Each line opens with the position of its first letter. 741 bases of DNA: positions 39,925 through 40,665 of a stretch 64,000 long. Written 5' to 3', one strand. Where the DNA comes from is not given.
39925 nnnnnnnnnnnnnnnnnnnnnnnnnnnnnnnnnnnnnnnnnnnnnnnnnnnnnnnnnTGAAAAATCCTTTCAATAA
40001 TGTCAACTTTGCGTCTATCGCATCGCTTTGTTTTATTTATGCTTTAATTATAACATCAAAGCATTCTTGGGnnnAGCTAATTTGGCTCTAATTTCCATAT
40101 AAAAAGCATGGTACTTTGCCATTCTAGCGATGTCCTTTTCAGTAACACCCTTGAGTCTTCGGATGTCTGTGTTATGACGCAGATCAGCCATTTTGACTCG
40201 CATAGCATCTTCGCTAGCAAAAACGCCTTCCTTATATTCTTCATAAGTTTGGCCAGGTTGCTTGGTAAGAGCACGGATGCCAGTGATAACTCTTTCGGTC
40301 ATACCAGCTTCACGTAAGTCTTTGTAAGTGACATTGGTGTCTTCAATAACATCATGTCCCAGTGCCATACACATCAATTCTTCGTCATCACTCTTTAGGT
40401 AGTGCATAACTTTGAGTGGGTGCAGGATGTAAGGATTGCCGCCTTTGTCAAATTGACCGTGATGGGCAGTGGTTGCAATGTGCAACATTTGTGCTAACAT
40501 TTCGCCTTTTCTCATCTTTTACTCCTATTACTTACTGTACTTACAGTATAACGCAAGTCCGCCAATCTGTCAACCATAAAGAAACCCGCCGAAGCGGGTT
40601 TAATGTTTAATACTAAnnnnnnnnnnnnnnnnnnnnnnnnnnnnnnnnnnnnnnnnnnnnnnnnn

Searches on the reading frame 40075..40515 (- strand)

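Call 40: search_protein_families(library=pfam, proteins=[window:40075-40515:-], max_evalue=0.001)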
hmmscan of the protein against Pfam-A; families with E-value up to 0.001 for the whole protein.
window:40075-40515:- (147 aa): 1 family
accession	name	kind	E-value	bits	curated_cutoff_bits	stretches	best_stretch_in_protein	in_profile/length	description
PF13328.12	HD_4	-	0.00011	22.4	27.2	1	13-83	4-77/156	HD domain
